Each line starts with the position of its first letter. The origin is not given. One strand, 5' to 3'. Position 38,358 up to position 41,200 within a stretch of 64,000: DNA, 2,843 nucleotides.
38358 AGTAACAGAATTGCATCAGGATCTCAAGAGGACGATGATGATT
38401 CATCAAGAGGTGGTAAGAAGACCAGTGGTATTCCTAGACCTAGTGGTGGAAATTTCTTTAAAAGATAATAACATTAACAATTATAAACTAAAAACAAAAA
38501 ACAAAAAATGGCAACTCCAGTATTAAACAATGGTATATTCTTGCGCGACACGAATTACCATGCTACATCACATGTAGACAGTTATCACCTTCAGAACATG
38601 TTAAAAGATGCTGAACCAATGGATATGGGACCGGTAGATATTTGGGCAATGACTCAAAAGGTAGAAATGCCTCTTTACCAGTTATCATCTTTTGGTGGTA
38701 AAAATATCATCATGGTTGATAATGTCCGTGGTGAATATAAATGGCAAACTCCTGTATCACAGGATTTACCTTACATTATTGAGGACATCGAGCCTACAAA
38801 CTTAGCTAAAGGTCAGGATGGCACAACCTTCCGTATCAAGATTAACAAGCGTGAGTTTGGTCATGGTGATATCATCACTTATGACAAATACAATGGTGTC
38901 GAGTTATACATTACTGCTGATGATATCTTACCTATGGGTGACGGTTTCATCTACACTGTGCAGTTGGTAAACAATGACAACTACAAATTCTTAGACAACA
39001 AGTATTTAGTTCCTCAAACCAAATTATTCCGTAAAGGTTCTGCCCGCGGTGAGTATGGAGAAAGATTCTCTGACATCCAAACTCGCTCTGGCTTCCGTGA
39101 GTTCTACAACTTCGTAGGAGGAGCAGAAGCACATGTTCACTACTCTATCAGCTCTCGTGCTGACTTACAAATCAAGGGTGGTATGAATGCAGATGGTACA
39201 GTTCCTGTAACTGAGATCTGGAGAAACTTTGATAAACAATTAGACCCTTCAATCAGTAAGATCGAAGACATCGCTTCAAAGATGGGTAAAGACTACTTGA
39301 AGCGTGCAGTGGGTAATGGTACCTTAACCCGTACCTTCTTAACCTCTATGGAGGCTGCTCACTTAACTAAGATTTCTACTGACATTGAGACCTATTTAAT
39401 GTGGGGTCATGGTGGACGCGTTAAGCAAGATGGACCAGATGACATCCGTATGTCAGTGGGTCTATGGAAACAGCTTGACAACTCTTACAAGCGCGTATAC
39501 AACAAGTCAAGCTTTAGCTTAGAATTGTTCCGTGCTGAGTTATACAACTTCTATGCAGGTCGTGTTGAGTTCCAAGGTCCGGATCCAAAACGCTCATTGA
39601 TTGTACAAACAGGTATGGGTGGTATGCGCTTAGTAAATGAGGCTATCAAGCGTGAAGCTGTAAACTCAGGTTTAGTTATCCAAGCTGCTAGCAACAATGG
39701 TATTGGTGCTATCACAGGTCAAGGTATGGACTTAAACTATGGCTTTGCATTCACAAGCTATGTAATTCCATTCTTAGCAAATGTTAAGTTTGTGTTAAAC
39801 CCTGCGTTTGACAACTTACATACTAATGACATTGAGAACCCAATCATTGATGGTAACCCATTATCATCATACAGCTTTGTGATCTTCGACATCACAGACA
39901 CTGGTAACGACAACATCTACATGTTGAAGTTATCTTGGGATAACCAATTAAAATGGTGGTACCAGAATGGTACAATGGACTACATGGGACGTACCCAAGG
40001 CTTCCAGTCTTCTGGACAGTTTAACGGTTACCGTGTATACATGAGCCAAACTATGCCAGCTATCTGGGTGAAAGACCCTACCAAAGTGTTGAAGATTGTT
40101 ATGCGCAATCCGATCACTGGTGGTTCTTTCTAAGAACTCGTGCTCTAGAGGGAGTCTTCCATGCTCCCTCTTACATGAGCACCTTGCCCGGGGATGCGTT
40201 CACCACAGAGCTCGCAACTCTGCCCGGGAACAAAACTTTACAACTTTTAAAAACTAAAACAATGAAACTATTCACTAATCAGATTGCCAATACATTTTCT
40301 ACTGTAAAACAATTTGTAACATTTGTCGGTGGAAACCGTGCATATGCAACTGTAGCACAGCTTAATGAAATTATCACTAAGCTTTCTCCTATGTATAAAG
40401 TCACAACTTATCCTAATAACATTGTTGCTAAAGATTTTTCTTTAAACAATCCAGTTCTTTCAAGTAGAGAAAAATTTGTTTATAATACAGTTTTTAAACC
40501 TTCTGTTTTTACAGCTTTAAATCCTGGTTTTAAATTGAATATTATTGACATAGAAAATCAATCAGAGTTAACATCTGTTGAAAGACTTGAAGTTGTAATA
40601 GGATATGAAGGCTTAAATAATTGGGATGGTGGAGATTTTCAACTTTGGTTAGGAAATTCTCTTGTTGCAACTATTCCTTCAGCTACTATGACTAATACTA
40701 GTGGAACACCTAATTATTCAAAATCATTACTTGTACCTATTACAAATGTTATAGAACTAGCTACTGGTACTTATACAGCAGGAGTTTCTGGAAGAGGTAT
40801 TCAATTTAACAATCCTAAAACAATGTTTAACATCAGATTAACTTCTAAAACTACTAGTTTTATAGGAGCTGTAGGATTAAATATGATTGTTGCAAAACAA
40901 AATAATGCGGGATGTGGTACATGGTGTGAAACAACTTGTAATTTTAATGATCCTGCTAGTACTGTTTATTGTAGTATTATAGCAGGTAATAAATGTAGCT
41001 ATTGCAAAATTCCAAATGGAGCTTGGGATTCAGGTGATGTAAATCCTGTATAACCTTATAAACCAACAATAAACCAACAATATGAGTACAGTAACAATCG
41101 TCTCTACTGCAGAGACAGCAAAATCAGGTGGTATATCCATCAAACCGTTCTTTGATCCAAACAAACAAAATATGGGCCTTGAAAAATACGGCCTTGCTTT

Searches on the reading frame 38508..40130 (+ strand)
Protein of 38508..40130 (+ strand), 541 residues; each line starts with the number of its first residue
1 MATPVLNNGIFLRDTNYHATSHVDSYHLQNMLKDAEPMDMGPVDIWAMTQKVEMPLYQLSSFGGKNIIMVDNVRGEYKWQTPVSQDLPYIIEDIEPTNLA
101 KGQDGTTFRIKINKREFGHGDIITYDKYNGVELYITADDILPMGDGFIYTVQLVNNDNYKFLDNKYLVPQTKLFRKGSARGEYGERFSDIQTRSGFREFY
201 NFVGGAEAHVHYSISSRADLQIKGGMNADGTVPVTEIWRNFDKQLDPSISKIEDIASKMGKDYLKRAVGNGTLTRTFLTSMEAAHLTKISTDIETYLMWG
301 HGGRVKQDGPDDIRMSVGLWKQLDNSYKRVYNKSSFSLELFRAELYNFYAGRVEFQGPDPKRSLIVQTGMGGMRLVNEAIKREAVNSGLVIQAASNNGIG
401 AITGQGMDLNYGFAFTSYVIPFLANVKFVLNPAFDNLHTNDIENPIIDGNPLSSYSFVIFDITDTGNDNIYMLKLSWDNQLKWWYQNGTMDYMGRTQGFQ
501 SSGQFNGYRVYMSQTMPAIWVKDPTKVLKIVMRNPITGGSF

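Call 9: search_protein_families(library=phrogs, proteins=[window:38508-40130:+], max_evalue=0.001)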
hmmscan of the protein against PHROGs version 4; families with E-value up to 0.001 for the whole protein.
window:38508-40130:+ (541 aa): 2 families
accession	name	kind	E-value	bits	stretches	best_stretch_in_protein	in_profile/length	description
phrog_11589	-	head and packaging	2.7e-33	116.2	2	310-530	277-490/495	major head protein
phrog_35737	-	head and packaging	1.7e-14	54.3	1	24-205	35-219/568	virion structural protein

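Call 38: search_dna_similar(query=window:38508-40130:+, collection=phages, mode=protein, max_rows=40, rows=spread)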
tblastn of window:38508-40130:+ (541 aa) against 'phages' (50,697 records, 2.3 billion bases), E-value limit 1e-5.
Records with a match: 52; places in all: 52; records where one place covers at least 80% of the query: 6.
Best place of each record, by identity: <60% 52.
By first word of the organism name: Flavobacterium 29; uncultured 12; Cellulophaga 7; Bacteriophage 2; Leptolyngbya 1; phage 1.
By host as written in the record: - 15; Flavobacterium psychrophilum 950106-1/1 12; Flavobacterium psychrophilum 020612-2/1 3; Flavobacterium psychrophilum strain FPS-D10 3; Flavobacterium psychrophilum FPS-D15 2; Flavobacterium psychrophilum FPS-D10 2; Flavobacterium psychrophilum strain FPS-D15 2; Cellulophaga baltica #18 2; and 9 more.
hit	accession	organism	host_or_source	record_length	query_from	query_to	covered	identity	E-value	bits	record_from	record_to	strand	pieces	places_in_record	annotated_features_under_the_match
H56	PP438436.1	Leptolyngbya phage Lbo-JY46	Leptolyngbya boryana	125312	6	541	99%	28.1%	1e-55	208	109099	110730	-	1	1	hypothetical protein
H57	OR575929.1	phage csAssE-Sib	human gut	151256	33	530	92%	22.1%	4e-10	69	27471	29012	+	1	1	major capsid protein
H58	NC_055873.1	uncultured phage cr1_1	human feces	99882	63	532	87%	22.4%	2e-7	60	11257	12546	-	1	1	major head protein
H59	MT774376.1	uncultured phage cr55_1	human feces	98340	63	532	87%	22.2%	4e-7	59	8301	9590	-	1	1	major capsid protein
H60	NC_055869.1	uncultured phage cr55_1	human feces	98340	63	532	87%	22.2%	4e-7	59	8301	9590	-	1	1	major head protein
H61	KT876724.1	Flavobacterium phage FpV4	Flavobacterium psychrophilum 950106-1/1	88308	77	436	67%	23.0%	8e-7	58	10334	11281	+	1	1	hypothetical protein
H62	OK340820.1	Flavobacterium phage FpV4-1.1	Flavobacterium psychrophilum 020612-2/1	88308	77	436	67%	23.0%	8e-7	58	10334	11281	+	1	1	record has no annotation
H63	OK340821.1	Flavobacterium phage FpV4-1.2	Flavobacterium psychrophilum 020612-2/1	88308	77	436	67%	23.0%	8e-7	58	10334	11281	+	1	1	record has no annotation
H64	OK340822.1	Flavobacterium phage FpV4-1.3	Flavobacterium psychrophilum 020612-2/1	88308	77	436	67%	23.0%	8e-7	58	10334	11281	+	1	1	record has no annotation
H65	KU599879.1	Flavobacterium phage Fpv3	Flavobacterium psychrophilum 950106-1/1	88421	77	436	67%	23.0%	8e-7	58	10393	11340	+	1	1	hypothetical protein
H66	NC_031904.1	Flavobacterium phage Fpv3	Flavobacterium psychrophilum 950106-1/1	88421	77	436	67%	23.0%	8e-7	58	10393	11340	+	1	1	major head protein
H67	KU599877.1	Flavobacterium phage Fpv1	Flavobacterium psychrophilum 950106-1/1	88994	77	436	67%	23.0%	8e-7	58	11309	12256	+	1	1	hypothetical protein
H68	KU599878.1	Flavobacterium phage Fpv2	Flavobacterium psychrophilum 950106-1/1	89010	77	436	67%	23.0%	8e-7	58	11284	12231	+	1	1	hypothetical protein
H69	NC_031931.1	Flavobacterium phage Fpv2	Flavobacterium psychrophilum 950106-1/1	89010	77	436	67%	23.0%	8e-7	58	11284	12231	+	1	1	major head protein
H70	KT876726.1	Flavobacterium phage FpV21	Flavobacterium psychrophilum 950106-1/1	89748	77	436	67%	23.0%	8e-7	58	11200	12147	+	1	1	hypothetical protein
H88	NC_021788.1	Cellulophaga phage phi4:1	Cellulophaga baltica #4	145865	33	323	54%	25.3%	2e-9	67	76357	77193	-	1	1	virion structural protein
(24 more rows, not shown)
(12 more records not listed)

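Call 39: get_annotated_region(hit=H88, flank=9000)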
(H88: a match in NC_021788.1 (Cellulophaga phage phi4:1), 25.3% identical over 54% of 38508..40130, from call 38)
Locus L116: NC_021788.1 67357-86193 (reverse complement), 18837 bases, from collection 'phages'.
description: Cellulophaga phage phi4:1, complete genome.
organism: Cellulophaga phage phi4:1 (NCBI taxid 1328029)
taxonomy: Viruses; Duplodnaviria; Heunggongvirae; Uroviricota; Caudoviricetes; Lightbulbvirus; Lightbulbvirus Cba41
host: Cellulophaga baltica #4; source: seawater; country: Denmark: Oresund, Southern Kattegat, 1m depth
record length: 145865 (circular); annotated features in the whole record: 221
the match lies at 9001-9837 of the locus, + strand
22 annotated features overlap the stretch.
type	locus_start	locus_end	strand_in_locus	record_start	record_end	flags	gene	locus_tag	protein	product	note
CDS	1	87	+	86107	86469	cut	-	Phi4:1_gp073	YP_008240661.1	hypothetical protein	-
CDS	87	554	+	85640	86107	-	-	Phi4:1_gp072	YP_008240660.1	hypothetical protein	-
CDS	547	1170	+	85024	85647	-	-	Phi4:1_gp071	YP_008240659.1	hypothetical protein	-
CDS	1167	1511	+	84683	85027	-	-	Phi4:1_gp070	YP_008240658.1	hypothetical protein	-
CDS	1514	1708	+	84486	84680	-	-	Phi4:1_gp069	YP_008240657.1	hypothetical protein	-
CDS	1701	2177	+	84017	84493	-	-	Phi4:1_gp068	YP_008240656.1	hypothetical protein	-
CDS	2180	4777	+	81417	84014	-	-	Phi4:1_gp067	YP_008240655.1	terminase large subunit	-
CDS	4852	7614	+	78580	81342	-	-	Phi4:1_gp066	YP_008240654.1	portal protein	annotation based on experimental MS/MS proteomics analysis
CDS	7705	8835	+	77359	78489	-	-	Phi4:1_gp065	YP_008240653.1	hypothetical protein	-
CDS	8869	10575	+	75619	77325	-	-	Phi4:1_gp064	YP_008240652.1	virion structural protein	annotation based on experimental MS/MS proteomics analysis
CDS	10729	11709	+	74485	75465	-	-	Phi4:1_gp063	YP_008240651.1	hypothetical protein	-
CDS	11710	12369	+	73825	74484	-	-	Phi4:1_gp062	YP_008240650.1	virion structural protein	annotation based on experimental MS/MS proteomics analysis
CDS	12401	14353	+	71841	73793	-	-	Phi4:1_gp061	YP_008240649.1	structural protein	annotation based on experimental MS/MS proteomics analysis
CDS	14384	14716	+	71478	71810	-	-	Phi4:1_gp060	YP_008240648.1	hypothetical protein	-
CDS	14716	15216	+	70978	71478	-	-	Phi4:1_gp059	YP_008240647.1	cupin domain containing protein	annotation based on sequence similarity to NCBI YP_004800811, CDD pfam07883, and Pfam PF07883.6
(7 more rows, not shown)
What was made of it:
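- In Cellulophaga phage phi4:1 the two border genes abut, and the right one is a virion protein by MS (call 39).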

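Call 40: get_annotated_region(hit=H66, flank=8000)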
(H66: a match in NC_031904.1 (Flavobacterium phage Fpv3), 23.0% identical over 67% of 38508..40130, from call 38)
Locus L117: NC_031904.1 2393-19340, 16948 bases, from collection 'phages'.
description: Flavobacterium phage Fpv3, complete genome.
organism: Flavobacterium phage Fpv3 (NCBI taxid 1814284)
taxonomy: Viruses; Duplodnaviria; Heunggongvirae; Uroviricota; Caudoviricetes; Fipvunavirus; Fipvunavirus Fpv4
host: Flavobacterium psychrophilum 950106-1/1; source: -; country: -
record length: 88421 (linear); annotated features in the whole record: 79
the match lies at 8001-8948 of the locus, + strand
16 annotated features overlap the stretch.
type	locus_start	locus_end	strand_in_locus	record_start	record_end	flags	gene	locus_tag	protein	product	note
CDS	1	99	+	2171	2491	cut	-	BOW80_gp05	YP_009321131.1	hypothetical protein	-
CDS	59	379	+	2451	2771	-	-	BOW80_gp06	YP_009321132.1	hypothetical protein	-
CDS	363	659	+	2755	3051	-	-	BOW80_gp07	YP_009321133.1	hypothetical protein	-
CDS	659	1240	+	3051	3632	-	-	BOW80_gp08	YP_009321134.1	endolysin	-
CDS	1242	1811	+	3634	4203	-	-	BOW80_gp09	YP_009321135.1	hypothetical protein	-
CDS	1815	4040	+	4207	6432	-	-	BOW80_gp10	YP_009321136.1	terminase large subunit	-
CDS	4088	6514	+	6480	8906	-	-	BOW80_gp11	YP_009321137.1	portal protein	-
CDS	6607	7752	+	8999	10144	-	-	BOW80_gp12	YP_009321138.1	hypothetical protein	-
CDS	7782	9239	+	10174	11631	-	-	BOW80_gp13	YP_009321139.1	major head protein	-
CDS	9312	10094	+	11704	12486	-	-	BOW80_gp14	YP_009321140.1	HNH endonuclease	-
CDS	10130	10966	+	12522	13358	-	-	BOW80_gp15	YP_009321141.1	hypothetical protein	-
CDS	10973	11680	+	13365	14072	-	-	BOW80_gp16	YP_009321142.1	hypothetical protein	-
CDS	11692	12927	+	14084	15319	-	-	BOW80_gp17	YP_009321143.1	hypothetical protein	-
CDS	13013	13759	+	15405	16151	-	-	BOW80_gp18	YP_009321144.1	hypothetical protein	-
CDS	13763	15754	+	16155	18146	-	-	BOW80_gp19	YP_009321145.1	hypothetical protein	-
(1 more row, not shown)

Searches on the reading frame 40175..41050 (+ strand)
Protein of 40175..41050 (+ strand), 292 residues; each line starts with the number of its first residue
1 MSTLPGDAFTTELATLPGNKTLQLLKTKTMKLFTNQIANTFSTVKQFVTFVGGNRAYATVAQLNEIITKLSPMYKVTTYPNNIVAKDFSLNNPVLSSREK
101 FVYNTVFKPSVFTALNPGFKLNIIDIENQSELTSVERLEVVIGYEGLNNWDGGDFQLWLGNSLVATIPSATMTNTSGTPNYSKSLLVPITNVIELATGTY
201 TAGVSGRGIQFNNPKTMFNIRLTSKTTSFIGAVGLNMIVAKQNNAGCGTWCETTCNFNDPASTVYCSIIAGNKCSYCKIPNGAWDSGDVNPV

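Call 9: search_protein_families(library=phrogs, proteins=[window:40175-41050:+], max_evalue=0.001)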
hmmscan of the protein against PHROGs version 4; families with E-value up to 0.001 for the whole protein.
window:40175-41050:+ (292 aa): 0 families

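Call 87: search_protein_families(library=pfam, proteins=[window:40175-41050:+], max_evalue=0.1)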
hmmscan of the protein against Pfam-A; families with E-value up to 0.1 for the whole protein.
window:40175-41050:+ (292 aa): 1 family
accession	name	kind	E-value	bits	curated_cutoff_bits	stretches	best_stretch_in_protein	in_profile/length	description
PF21592.3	Bc2l-C_N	-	0.051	14.3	27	0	117-159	16-59/123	Bc2l-C, N-terminal domain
